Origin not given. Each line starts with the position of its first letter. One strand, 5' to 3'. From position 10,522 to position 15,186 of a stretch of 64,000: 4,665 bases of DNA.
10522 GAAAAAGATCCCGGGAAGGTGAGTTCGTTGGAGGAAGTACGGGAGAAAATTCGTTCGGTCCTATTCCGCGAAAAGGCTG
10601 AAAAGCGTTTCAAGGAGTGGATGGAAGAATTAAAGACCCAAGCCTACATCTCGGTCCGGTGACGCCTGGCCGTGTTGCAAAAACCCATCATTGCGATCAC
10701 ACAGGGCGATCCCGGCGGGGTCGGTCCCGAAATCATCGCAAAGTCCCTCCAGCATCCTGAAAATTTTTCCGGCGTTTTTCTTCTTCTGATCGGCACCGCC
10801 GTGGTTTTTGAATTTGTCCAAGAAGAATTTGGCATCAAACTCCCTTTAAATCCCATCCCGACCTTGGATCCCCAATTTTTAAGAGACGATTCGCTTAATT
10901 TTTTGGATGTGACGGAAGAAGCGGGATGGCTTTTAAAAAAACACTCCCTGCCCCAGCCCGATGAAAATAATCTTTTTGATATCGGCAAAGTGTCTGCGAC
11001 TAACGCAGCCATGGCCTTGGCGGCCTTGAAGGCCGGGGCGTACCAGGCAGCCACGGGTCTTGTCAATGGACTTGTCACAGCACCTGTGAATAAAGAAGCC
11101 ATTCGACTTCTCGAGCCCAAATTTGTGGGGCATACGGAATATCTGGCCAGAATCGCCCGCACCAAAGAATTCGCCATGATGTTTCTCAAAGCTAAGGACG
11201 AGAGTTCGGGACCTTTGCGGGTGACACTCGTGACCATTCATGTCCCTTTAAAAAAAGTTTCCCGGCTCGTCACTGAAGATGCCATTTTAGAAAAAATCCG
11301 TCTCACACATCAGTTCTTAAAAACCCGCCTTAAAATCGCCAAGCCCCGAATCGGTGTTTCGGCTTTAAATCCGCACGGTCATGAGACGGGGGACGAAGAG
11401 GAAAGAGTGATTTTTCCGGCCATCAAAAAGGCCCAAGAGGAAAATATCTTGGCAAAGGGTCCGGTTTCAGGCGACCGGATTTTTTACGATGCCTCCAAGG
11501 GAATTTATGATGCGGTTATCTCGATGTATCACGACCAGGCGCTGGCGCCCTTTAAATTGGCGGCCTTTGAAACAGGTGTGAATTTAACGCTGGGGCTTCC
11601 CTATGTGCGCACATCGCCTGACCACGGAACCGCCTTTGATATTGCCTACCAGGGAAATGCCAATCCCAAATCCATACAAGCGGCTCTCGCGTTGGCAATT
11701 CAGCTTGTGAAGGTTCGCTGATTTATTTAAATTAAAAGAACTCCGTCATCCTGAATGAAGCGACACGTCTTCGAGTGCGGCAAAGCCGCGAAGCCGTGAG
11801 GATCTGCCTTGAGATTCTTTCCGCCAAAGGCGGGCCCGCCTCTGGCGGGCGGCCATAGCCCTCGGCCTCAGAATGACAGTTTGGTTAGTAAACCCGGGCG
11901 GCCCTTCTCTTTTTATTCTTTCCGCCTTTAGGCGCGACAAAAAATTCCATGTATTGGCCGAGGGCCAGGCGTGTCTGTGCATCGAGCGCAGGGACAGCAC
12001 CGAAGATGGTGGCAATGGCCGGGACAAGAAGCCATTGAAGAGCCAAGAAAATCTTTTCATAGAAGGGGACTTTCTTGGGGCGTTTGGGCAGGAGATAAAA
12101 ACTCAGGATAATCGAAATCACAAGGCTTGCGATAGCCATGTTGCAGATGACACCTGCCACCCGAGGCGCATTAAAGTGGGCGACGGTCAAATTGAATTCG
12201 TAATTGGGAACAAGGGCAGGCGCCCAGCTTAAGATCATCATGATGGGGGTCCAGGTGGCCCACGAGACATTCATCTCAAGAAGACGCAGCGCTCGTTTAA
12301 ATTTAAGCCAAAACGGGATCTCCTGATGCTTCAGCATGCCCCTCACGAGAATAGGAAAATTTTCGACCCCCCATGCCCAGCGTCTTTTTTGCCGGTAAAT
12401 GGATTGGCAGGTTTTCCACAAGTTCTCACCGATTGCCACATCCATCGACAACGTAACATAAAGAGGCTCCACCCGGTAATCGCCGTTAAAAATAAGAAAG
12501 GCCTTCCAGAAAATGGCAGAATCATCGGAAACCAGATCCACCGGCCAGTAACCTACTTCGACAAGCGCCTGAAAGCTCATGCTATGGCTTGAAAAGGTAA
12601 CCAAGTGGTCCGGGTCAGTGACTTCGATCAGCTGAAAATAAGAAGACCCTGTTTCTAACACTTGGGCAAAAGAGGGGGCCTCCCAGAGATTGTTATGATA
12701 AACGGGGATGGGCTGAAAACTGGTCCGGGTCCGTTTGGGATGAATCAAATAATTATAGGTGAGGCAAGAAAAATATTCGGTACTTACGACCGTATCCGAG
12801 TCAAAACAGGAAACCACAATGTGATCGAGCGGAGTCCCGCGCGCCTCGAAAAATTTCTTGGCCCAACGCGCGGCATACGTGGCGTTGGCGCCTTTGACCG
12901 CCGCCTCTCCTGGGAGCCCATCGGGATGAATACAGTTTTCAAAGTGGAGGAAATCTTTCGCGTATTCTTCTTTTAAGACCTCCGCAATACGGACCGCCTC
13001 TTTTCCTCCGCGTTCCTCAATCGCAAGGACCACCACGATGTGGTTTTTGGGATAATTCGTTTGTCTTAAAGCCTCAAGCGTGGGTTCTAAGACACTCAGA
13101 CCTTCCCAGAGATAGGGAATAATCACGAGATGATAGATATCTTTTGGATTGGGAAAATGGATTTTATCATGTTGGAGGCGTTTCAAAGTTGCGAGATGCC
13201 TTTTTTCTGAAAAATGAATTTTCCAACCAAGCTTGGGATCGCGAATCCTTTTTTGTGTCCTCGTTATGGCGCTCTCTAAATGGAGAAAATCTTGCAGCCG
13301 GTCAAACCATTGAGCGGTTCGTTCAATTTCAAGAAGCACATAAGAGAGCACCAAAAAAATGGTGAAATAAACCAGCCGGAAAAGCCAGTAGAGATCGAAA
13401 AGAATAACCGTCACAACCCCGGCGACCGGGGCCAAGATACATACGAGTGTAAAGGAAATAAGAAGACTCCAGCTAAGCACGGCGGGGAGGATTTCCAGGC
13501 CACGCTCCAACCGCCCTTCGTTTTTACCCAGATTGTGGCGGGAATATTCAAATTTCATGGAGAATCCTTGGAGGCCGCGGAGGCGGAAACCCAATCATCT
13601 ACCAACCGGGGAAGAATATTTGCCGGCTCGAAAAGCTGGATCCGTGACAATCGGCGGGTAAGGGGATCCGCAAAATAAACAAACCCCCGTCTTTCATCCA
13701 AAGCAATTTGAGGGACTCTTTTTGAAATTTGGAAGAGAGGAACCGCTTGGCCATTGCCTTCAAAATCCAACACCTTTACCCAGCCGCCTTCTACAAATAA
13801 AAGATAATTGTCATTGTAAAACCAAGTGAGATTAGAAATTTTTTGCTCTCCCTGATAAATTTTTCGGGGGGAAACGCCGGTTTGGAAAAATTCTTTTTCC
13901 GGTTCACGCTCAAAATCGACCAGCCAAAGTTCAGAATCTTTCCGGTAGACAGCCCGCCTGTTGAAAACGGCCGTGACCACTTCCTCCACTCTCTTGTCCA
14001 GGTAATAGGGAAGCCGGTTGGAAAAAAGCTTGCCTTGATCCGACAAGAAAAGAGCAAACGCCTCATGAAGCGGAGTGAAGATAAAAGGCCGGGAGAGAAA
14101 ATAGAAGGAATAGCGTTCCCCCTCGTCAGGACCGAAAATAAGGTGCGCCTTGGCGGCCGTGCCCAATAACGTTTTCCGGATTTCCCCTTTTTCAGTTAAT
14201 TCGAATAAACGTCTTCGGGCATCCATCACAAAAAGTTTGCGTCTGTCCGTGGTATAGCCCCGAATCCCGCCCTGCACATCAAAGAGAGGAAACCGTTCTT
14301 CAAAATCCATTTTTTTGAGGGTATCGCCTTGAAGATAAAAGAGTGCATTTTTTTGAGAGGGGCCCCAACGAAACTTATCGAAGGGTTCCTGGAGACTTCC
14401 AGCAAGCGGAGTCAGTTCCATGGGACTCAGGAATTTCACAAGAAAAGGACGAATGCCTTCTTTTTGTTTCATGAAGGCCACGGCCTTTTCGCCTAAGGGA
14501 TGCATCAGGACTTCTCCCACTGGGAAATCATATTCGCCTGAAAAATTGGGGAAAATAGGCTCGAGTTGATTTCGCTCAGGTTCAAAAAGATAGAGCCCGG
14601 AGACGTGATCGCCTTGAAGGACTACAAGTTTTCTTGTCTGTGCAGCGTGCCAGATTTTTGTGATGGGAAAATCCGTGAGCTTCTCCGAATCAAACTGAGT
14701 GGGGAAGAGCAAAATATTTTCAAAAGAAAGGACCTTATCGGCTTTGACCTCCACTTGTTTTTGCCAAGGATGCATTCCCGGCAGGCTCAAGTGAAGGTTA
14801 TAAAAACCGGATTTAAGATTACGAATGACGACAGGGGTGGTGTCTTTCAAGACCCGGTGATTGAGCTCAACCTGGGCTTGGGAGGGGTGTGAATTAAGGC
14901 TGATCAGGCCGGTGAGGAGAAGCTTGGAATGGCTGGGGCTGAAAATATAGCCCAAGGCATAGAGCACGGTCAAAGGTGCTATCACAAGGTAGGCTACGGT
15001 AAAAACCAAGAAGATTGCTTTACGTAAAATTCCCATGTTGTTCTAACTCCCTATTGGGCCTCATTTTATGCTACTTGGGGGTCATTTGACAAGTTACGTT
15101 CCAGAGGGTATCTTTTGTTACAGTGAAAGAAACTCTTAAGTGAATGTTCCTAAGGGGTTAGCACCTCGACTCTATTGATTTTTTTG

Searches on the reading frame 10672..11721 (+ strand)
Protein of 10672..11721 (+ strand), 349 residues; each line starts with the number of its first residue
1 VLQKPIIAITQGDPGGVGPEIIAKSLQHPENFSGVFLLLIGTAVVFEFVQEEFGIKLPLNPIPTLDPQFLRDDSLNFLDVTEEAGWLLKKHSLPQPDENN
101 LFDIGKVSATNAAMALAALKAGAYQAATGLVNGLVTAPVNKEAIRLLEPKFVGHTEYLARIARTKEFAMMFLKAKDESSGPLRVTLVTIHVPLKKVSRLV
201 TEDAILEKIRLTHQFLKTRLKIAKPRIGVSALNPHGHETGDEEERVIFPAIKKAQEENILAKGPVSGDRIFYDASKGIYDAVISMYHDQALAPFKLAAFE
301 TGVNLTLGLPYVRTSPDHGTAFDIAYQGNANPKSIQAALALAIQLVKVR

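Call 27: search_protein_families(library=pfam, proteins=[window:10672-11721:+], max_evalue=0.0001)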
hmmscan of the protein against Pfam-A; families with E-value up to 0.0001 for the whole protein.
window:10672-11721:+ (349 aa): 1 family
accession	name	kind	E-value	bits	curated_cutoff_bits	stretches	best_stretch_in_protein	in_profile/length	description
PF04166.17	PdxA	-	1.8e-88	297.1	27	1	102-342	49-286/286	Pyridoxal phosphate biosynthetic protein PdxA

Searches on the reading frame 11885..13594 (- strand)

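Call 74: search_protein_families(library=pfam, proteins=[window:11885-13594:-], max_evalue=0.001)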
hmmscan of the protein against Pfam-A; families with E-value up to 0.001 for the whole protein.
window:11885-13594:- (569 aa): 1 family
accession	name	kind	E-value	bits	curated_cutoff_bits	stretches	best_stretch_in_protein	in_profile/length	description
PF13632.12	Glyco_trans_2_3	-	2.5e-08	34.4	27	1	262-458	3-184/198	Glycosyl transferase family group 2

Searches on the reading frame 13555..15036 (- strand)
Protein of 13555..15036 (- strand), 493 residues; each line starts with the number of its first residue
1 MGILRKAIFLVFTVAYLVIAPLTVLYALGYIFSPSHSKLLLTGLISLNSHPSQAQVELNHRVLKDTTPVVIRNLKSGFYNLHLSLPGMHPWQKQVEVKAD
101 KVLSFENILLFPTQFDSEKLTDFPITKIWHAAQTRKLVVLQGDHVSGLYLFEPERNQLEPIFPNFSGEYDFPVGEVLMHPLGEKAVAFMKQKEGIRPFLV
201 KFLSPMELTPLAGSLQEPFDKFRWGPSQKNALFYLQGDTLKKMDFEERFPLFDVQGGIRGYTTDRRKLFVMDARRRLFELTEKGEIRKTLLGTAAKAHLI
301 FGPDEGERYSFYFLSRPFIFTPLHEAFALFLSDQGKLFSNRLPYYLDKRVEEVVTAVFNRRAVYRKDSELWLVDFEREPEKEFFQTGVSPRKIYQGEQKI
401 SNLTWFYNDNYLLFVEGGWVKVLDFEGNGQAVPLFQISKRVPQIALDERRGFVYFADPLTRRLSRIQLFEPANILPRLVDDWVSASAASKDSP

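Call 74: search_protein_families(library=pfam, proteins=[window:13555-15036:-], max_evalue=0.001)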
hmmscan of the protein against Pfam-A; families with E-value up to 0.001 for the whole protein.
window:13555-15036:- (493 aa): 1 family
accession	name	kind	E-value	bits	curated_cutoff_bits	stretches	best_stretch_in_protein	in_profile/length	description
PF08308.17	PEGA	-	3.1e-08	33.9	20.8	1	43-106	2-64/71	PEGA domain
